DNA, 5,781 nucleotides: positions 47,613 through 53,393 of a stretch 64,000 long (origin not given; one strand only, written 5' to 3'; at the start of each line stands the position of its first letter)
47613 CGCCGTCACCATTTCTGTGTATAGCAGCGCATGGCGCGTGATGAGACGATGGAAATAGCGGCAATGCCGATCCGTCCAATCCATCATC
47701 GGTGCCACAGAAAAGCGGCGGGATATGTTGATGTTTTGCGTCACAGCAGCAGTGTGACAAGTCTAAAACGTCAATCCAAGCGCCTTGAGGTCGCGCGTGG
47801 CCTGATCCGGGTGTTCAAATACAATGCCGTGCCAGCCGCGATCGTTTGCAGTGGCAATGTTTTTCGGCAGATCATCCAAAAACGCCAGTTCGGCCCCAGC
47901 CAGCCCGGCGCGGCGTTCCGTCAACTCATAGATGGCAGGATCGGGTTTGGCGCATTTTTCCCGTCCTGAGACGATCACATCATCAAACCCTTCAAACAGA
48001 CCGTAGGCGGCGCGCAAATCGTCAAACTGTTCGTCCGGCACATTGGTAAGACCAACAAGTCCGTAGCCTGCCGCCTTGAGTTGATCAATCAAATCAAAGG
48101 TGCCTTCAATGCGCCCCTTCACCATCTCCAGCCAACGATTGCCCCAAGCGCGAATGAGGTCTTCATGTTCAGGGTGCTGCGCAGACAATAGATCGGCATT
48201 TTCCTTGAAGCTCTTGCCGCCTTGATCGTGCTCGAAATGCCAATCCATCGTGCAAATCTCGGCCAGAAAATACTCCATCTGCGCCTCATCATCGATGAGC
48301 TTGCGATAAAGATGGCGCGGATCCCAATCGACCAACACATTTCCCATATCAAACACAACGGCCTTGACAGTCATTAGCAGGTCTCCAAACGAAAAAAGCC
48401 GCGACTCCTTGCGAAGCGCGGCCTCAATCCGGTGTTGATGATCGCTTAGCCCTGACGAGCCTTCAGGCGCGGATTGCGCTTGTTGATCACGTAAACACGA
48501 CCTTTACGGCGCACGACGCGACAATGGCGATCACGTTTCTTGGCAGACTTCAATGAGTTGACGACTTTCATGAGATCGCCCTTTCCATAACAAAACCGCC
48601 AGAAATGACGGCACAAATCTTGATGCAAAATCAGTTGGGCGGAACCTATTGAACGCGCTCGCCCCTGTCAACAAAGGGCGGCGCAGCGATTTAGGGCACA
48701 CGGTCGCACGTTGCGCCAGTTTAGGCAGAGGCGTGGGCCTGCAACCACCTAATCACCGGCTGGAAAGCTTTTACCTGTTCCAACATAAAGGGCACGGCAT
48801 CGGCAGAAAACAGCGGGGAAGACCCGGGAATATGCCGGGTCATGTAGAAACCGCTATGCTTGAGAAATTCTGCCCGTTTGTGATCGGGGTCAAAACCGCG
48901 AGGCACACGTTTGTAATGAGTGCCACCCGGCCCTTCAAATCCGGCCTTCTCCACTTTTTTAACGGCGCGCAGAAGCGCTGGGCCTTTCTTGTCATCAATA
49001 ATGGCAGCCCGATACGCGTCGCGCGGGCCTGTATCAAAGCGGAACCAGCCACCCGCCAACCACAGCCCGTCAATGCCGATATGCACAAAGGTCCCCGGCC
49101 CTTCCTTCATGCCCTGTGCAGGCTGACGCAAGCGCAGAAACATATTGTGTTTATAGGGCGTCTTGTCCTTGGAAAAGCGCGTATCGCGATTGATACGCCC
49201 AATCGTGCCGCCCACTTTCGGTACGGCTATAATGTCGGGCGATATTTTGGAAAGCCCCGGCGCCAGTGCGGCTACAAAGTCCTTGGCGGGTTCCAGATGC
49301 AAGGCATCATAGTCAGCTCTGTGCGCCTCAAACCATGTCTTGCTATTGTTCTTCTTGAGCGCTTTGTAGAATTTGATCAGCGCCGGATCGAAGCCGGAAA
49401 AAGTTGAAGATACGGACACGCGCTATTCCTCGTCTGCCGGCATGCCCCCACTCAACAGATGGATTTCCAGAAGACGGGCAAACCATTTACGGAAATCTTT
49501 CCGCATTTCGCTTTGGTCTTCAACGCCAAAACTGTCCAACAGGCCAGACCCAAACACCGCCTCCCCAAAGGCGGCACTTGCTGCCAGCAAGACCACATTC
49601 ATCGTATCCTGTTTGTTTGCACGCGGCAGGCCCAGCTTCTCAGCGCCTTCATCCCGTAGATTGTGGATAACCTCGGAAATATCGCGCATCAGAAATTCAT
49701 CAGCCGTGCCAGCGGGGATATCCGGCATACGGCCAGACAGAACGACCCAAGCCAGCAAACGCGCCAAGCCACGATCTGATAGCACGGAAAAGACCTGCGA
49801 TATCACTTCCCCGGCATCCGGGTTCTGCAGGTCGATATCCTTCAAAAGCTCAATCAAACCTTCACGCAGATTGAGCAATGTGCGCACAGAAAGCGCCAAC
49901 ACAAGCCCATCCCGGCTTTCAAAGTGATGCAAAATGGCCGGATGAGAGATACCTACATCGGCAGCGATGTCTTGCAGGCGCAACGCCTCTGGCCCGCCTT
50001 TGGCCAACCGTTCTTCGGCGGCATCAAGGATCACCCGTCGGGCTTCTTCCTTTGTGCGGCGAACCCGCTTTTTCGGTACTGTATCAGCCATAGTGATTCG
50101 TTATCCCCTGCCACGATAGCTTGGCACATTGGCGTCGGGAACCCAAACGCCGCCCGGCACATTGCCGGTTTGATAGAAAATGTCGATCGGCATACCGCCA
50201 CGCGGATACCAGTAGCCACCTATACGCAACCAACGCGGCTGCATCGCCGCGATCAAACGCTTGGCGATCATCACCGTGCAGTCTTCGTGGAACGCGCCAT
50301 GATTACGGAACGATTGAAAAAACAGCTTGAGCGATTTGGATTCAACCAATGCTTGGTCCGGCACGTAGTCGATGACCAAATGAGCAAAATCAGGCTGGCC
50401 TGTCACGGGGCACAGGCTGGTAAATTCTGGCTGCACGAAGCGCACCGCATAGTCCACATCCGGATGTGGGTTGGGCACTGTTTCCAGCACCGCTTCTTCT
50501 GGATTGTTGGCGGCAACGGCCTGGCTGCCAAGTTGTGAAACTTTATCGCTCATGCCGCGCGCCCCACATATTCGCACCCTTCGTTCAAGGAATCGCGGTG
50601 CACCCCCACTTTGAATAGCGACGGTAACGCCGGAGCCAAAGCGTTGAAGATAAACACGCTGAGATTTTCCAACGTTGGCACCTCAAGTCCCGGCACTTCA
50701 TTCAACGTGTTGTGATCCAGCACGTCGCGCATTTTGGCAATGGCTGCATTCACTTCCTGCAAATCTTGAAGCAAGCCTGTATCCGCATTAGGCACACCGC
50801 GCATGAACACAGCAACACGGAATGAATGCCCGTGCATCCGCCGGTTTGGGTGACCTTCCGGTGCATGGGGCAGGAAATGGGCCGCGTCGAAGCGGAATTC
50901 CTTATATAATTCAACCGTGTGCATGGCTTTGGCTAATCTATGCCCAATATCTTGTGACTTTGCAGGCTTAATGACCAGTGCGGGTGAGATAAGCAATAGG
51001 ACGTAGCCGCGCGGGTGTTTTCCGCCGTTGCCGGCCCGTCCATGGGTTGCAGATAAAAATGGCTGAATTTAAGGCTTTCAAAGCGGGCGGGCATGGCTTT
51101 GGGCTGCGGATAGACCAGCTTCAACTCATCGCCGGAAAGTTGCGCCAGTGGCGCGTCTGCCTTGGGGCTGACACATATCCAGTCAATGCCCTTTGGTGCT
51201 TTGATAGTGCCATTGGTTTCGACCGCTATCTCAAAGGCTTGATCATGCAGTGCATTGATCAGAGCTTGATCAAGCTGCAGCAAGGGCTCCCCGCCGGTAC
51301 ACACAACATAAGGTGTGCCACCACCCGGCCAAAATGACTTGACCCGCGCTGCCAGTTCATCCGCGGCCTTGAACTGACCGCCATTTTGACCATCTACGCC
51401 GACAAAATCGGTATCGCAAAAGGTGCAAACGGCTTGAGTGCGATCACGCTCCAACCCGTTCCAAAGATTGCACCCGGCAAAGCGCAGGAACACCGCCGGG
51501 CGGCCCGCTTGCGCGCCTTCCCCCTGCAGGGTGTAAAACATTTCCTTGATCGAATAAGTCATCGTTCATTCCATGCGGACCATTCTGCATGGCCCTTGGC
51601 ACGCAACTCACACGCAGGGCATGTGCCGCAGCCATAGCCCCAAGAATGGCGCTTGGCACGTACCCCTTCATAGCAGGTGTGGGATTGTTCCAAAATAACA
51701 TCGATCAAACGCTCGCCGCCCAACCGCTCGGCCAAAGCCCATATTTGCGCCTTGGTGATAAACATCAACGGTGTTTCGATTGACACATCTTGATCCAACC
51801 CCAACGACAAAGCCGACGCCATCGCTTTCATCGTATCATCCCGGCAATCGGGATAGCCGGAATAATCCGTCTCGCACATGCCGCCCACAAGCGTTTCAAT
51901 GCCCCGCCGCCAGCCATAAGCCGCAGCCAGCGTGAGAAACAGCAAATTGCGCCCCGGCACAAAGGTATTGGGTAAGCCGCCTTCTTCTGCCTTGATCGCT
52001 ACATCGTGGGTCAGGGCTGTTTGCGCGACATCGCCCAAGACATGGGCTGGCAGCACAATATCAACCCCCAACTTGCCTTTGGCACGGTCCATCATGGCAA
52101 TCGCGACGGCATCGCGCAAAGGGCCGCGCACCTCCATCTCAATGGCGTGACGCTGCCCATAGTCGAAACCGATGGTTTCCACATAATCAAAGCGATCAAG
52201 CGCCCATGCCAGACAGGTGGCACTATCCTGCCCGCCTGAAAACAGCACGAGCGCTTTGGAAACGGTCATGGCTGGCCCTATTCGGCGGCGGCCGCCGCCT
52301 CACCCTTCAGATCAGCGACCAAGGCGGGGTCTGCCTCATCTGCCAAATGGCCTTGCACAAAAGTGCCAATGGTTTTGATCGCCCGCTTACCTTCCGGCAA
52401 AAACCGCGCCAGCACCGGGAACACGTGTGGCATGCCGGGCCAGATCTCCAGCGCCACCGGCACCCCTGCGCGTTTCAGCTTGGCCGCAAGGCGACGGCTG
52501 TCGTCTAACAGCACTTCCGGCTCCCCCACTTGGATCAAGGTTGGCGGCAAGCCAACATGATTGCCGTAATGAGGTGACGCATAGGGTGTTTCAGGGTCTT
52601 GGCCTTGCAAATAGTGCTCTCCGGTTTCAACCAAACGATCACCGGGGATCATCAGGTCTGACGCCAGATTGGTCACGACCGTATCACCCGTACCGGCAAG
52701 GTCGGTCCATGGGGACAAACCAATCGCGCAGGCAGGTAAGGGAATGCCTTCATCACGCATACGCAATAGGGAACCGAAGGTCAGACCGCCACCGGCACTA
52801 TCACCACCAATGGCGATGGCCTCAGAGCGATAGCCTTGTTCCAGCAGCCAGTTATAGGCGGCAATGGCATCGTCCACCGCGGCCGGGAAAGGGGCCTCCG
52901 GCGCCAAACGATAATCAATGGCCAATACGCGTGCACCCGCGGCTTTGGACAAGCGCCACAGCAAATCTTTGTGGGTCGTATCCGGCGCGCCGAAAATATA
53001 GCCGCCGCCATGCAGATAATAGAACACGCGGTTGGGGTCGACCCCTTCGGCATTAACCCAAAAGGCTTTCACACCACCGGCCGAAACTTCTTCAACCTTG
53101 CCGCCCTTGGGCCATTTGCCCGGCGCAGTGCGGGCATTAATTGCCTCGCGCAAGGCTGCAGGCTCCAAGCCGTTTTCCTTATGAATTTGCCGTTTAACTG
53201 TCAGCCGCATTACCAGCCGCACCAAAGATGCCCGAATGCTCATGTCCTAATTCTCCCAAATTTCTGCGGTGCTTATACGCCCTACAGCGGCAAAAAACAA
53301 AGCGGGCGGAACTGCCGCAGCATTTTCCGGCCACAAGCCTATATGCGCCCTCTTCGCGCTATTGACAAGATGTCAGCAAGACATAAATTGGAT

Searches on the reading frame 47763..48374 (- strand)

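Call 11: search_protein_families(library=pfam, proteins=[window:47763-48374:-], max_evalue=0.001)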
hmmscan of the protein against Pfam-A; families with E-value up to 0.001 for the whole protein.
window:47763-48374:- (203 aa): 2 families
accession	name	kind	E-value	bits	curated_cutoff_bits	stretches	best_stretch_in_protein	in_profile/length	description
PF00702.32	Hydrolase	-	3.9e-14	53.9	26.4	1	3-177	1-188/191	haloacid dehalogenase-like hydrolase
PF13419.12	HAD_2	-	4.3e-07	30.7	23.8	1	67-182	59-174/178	Haloacid dehalogenase-like hydrolase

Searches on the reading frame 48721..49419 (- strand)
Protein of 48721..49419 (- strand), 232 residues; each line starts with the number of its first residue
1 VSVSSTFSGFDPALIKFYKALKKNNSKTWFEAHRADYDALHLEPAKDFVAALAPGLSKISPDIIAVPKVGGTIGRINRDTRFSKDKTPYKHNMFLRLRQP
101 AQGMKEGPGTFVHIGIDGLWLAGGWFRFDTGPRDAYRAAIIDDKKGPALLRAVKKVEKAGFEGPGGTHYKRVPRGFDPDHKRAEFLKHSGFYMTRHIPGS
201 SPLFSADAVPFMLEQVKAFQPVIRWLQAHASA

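Call 11: search_protein_families(library=pfam, proteins=[window:48721-49419:-], max_evalue=0.001)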
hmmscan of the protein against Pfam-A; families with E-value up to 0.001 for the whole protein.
window:48721-49419:- (232 aa): 1 family
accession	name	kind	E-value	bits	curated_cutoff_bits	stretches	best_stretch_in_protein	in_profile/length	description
PF09365.15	DUF2461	-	9.7e-50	169.8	22.8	1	14-225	2-208/208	Conserved hypothetical protein (DUF2461)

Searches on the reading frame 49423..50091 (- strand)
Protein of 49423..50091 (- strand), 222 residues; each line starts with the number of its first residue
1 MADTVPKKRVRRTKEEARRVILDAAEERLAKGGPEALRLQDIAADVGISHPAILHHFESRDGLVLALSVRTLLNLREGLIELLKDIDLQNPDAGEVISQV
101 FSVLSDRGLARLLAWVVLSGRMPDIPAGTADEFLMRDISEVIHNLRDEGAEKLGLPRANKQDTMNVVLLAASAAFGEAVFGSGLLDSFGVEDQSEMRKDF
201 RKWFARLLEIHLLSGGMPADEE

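Call 11: search_protein_families(library=pfam, proteins=[window:49423-50091:-], max_evalue=0.001)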
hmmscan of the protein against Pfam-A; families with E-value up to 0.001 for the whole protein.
window:49423-50091:- (222 aa): 1 family
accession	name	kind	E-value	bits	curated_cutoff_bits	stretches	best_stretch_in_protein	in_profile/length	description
PF00440.29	TetR_N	-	7.1e-12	45.4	24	1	21-67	1-47/47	Bacterial regulatory proteins, tetR family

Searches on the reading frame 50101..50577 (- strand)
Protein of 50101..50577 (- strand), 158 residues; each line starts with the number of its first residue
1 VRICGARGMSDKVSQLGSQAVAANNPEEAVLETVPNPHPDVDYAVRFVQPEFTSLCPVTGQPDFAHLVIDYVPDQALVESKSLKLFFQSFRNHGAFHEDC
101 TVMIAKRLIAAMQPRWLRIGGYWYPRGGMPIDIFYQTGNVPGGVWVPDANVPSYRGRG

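Call 11: search_protein_families(library=pfam, proteins=[window:50101-50577:-], max_evalue=0.001)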
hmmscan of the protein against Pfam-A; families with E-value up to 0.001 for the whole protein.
window:50101-50577:- (158 aa): 1 family
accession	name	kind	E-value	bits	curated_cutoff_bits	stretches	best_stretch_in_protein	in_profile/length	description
PF14489.11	QueF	-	3.7e-31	107.6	27.3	1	62-138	1-77/81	QueF-like protein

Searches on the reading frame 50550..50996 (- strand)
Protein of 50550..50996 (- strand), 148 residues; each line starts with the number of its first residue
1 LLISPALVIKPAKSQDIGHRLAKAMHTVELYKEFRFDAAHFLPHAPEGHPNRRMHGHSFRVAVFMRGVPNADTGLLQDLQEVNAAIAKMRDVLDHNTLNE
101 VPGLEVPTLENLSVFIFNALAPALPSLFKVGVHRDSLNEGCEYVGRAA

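Call 11: search_protein_families(library=pfam, proteins=[window:50550-50996:-], max_evalue=0.001)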
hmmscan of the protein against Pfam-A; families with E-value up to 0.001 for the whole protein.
window:50550-50996:- (148 aa): 1 family
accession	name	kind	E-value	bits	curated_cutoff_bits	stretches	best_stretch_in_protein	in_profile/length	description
PF01242.24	PTPS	-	5e-28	97.9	22.4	1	29-144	1-119/121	6-pyruvoyl tetrahydropterin synthase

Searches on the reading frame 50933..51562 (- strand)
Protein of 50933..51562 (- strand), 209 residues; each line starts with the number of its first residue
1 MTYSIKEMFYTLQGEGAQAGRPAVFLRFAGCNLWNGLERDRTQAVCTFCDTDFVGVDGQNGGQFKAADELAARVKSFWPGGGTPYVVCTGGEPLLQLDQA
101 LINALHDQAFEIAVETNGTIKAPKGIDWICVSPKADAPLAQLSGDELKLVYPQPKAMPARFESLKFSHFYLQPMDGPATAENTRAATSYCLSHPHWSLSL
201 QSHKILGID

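Call 11: search_protein_families(library=pfam, proteins=[window:50933-51562:-], max_evalue=0.001)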
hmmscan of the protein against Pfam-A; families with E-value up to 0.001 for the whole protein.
window:50933-51562:- (209 aa): 1 family
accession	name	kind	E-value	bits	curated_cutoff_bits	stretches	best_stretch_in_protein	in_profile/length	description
PF04055.27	Radical_SAM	-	4.9e-08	33.7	29.5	1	46-120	11-88/166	Radical SAM superfamily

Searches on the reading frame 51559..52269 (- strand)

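Call 11: search_protein_families(library=pfam, proteins=[window:51559-52269:-], max_evalue=0.001)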
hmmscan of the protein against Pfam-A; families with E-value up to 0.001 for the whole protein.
window:51559-52269:- (236 aa): 1 family
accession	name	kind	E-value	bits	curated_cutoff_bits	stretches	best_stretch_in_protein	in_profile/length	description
PF06508.19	QueC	-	1.3e-63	214.7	22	1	5-230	1-209/210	Queuosine biosynthesis protein QueC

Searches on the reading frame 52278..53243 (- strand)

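Call 11: search_protein_families(library=pfam, proteins=[window:52278-53243:-], max_evalue=0.001)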
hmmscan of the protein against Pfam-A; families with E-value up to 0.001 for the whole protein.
window:52278-53243:- (321 aa): 4 families
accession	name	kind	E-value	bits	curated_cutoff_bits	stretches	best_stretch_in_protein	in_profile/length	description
PF07859.19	Abhydrolase_3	-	2e-55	188.2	25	1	75-275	2-208/210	alpha/beta hydrolase fold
PF10340.15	Say1_Mug180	-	2.1e-10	40.5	21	1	69-194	118-249/374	Steryl acetyl hydrolase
PF20434.5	BD-FAE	-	3.8e-09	36.8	26.8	1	69-155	11-103/215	BD-FAE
PF00326.27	Peptidase_S9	-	2.8e-06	27.4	22.6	1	123-275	45-189/213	Prolyl oligopeptidase family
